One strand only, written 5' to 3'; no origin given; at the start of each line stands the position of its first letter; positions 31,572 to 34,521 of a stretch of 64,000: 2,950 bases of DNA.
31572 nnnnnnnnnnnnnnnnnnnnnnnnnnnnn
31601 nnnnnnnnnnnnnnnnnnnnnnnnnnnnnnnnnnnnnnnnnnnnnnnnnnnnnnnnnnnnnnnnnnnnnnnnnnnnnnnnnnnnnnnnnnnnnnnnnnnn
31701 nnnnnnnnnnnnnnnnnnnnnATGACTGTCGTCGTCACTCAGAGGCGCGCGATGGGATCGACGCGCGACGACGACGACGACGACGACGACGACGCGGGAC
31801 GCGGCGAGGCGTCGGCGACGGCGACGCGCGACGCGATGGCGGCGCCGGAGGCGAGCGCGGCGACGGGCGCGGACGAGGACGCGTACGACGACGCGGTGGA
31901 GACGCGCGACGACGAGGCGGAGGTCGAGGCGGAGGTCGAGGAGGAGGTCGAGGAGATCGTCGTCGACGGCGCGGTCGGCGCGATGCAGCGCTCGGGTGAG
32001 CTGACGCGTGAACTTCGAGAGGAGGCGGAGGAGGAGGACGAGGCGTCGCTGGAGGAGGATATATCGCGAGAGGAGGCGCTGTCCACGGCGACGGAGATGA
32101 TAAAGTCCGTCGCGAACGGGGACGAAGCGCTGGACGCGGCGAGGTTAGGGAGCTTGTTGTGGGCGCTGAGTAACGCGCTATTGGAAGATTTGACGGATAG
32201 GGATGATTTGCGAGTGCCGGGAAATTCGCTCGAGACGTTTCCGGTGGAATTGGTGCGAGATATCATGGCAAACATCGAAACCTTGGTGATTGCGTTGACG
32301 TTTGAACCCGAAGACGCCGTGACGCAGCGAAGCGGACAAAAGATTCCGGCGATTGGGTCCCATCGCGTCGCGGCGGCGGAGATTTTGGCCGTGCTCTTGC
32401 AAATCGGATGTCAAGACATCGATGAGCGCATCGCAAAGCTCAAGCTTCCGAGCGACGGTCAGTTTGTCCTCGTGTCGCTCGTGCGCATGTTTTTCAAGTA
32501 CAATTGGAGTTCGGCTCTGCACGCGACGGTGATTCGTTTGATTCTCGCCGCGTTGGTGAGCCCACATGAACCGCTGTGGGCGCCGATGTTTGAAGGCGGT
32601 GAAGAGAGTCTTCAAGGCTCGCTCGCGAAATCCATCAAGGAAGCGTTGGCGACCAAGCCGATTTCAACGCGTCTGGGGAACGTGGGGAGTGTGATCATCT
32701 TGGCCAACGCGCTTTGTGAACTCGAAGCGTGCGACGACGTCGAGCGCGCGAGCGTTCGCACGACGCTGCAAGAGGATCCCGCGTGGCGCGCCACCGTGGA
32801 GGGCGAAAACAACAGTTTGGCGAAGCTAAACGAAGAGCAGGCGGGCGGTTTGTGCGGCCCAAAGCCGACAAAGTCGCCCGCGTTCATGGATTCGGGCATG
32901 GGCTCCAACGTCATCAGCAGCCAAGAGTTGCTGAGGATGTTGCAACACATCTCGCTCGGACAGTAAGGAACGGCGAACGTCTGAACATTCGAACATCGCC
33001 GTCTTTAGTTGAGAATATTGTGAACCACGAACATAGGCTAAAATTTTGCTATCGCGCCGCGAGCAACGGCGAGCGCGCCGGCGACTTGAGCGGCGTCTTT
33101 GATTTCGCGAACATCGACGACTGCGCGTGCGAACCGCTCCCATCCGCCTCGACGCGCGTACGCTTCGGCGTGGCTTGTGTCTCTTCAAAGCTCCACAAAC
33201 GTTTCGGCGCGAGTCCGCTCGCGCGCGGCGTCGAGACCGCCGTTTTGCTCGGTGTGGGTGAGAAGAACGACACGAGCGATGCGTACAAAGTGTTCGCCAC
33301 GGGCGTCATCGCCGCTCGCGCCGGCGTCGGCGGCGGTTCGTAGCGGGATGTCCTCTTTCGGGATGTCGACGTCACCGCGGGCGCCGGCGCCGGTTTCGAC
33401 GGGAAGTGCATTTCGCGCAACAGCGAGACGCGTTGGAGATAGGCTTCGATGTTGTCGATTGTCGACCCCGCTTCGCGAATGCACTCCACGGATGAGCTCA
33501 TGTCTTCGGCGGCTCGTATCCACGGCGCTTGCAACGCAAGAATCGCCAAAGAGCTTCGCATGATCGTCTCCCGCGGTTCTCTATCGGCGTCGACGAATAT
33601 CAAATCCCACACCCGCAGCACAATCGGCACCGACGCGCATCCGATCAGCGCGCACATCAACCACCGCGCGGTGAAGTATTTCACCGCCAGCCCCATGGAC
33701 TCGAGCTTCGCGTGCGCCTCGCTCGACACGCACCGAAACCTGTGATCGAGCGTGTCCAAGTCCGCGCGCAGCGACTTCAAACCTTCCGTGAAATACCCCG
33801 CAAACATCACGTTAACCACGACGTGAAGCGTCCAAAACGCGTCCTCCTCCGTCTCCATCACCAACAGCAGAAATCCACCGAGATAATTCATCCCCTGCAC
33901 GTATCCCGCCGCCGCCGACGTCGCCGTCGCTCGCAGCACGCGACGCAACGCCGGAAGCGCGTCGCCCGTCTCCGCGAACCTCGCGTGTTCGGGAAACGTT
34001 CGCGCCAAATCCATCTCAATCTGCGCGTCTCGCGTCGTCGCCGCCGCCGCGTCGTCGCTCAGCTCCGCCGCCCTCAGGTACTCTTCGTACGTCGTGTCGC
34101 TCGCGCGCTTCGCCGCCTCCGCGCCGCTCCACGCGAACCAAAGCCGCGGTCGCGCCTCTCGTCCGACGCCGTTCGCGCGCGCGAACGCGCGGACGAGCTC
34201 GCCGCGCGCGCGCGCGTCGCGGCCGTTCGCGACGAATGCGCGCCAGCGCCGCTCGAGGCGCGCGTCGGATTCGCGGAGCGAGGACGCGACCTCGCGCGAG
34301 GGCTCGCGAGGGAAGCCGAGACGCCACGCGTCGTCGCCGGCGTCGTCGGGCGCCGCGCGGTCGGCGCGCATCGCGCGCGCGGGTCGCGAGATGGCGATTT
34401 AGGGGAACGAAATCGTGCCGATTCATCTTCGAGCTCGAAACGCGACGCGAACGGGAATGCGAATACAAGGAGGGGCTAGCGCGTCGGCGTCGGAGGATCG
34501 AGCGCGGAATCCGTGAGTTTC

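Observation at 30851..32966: Head-to-head gene pair (DUF1995 paralog 1 and SAPS-domain protein) with only ~28 bp between start codons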

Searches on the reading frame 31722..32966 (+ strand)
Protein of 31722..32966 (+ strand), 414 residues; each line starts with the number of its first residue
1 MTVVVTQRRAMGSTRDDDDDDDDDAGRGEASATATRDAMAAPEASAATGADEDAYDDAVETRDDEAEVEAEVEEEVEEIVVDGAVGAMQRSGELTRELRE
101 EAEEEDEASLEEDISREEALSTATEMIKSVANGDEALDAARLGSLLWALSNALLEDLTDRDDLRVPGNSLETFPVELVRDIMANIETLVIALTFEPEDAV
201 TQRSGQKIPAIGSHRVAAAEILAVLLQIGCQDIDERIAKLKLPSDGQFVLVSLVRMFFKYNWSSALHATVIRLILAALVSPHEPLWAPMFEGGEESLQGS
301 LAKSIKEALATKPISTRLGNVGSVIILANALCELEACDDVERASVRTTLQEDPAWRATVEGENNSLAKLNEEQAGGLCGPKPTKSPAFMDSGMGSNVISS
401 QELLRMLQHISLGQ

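Call 4: search_protein_families(library=pfam, proteins=[window:31722-32966:+], max_evalue=0.01)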
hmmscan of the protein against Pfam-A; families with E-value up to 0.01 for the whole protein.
window:31722-32966:+ (414 aa): 1 family
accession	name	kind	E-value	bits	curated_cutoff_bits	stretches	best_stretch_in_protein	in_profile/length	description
PF04499.20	SAPS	-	1.3e-10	41.3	25.6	1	250-361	324-440/451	SIT4 phosphatase-associated protein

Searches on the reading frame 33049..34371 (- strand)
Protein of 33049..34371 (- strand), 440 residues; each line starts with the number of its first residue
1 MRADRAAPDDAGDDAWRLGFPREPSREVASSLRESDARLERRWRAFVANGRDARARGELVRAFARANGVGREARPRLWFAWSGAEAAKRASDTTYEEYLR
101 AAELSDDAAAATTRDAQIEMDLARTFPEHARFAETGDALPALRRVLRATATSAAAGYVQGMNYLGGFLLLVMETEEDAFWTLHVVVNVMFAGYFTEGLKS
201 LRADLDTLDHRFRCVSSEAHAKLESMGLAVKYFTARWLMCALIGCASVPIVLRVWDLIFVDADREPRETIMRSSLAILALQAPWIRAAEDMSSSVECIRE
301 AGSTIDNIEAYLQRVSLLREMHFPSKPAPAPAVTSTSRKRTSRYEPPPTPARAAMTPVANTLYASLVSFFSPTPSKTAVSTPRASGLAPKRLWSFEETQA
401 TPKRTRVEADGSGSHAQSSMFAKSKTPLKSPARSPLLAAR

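Call 63: search_protein_families(library=pfam, proteins=[window:33049-34371:-], max_evalue=0.001)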
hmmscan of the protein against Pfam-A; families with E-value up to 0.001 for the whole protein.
window:33049-34371:- (440 aa): 2 families
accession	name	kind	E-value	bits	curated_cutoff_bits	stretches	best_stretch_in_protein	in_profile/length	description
PF00566.25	RabGAP-TBC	-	1.8e-36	126.3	25.2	1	72-280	2-210/216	Rab-GTPase-TBC domain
PF23436.1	RabGap-TBC_2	-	3.6e-08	33.8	27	1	153-280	16-139/214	RabGAP TBC domain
